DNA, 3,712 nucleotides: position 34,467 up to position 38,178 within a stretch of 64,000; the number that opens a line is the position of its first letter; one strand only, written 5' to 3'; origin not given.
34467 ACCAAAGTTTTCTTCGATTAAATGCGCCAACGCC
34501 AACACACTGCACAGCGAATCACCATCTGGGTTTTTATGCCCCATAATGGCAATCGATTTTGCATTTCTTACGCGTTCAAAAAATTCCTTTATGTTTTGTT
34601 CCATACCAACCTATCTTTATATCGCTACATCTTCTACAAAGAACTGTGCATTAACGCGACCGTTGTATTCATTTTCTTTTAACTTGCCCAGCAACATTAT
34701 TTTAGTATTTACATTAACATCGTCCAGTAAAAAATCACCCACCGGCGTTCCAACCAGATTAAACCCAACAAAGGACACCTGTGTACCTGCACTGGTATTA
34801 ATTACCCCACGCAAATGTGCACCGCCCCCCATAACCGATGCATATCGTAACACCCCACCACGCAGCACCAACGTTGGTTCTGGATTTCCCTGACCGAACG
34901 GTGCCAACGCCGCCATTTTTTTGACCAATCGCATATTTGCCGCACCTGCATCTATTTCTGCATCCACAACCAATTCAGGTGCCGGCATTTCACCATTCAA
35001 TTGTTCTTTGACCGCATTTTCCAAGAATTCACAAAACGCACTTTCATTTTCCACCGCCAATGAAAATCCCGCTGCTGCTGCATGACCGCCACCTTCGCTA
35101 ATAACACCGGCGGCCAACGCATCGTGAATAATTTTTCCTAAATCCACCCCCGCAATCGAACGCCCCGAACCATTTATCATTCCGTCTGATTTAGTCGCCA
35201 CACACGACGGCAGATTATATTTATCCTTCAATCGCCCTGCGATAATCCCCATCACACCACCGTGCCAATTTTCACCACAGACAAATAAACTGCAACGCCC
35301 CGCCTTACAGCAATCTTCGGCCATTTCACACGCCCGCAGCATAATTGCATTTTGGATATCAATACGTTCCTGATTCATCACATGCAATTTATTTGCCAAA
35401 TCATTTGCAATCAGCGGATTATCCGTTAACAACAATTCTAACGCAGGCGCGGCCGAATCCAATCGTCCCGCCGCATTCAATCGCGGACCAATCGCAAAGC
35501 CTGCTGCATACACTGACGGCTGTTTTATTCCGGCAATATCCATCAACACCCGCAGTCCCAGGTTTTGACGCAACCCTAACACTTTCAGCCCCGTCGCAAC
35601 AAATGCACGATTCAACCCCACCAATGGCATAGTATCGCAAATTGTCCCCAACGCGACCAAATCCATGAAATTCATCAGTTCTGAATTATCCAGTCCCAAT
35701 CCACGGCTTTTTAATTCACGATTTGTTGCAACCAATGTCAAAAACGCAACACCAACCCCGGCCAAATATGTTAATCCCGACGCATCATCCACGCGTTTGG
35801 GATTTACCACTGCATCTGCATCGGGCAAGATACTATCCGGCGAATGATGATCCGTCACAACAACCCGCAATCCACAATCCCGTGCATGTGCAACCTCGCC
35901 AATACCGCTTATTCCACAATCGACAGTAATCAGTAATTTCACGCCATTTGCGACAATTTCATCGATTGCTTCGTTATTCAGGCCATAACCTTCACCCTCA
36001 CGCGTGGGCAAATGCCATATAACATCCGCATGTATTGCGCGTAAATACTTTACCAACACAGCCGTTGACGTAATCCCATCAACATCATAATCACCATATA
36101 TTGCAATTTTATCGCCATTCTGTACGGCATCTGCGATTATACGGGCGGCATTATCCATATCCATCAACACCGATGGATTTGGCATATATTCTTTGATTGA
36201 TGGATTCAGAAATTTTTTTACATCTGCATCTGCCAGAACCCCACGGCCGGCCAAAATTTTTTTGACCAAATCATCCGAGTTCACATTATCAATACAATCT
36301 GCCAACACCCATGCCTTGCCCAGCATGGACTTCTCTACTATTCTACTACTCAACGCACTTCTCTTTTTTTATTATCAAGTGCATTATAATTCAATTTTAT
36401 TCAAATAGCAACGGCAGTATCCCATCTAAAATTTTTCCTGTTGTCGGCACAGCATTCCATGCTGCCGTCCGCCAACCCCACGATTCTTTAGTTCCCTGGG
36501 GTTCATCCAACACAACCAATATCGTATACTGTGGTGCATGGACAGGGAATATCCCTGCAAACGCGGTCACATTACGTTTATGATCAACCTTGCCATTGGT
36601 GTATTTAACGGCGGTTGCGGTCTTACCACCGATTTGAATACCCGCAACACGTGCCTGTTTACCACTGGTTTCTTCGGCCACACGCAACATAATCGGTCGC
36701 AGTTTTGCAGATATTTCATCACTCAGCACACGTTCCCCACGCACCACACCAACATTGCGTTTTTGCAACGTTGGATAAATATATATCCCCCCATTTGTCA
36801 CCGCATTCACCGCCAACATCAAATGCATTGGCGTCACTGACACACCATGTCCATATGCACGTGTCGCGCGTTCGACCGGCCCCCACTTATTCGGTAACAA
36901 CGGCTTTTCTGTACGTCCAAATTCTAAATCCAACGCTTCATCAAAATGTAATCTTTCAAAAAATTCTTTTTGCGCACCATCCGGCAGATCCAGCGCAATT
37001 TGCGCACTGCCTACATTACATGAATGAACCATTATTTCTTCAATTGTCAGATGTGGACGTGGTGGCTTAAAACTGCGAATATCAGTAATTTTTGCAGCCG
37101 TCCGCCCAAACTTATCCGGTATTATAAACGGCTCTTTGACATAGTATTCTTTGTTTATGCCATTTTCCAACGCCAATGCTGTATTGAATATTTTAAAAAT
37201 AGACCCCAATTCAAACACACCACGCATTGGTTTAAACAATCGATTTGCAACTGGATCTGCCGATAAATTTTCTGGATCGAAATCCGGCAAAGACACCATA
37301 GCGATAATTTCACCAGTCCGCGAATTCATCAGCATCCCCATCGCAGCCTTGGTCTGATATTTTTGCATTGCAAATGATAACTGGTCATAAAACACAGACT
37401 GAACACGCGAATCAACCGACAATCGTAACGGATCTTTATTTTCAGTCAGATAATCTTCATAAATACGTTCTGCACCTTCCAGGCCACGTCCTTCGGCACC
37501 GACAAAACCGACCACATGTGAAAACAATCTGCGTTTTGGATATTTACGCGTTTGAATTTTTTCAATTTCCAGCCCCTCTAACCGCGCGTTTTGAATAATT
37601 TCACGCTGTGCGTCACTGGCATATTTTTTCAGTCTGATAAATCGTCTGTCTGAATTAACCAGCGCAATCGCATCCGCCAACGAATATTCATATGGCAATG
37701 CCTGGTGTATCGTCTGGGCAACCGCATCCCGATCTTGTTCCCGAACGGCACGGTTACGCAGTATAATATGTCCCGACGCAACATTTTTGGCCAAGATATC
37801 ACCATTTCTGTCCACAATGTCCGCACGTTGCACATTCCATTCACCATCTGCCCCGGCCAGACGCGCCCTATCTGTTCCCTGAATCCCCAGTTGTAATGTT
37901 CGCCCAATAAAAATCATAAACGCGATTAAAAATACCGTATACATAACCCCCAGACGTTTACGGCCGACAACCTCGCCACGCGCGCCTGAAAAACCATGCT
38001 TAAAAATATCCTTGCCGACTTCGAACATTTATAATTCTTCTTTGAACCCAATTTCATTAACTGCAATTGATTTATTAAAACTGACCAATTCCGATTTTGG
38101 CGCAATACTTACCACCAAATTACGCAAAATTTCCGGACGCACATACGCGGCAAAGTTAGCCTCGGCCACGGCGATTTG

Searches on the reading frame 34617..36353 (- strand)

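Call 72: search_protein_families(library=pfam, proteins=[window:34617-36353:-], max_evalue=0.00001)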
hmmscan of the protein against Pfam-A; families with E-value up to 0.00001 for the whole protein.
window:34617-36353:- (578 aa): 3 families
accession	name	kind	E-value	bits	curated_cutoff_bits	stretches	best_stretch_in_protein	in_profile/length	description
PF01368.27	DHH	-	8.6e-25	87.9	28.1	1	82-237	1-125/125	DHH family, N-terminal domain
PF17768.7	RecJ_OB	-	5.9e-19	68.6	27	1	463-575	1-107/107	RecJ OB domain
PF02272.25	DHHA1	-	7.9e-15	55.6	25.9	1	359-450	9-102/102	DHHA1 domain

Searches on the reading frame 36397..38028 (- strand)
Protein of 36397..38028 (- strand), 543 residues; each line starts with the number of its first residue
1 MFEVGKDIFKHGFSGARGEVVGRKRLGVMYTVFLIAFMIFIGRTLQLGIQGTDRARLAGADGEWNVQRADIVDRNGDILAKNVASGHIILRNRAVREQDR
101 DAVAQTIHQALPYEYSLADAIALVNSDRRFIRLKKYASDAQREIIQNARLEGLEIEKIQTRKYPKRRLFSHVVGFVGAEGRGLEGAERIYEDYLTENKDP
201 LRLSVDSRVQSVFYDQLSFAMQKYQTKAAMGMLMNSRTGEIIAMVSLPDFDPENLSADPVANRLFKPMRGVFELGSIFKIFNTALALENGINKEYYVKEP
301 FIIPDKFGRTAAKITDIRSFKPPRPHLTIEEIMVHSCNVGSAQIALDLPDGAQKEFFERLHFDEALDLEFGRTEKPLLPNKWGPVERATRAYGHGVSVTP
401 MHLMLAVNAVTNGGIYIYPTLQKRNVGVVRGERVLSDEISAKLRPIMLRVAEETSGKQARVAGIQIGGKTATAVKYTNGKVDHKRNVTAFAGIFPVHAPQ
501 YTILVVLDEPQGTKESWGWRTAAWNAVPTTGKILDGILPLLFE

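Call 72: search_protein_families(library=pfam, proteins=[window:36397-38028:-], max_evalue=0.00001)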
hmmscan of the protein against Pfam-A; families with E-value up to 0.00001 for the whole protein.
window:36397-38028:- (543 aa): 2 families
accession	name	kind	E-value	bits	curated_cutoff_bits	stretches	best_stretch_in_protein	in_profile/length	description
PF00905.27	Transpeptidase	-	1.9e-45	155.8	22.1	1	232-513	4-283/299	Penicillin binding protein transpeptidase domain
PF03717.20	PBP_dimer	-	1.4e-12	48.9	24.4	1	65-182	3-127/180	Penicillin-binding Protein dimerisation domain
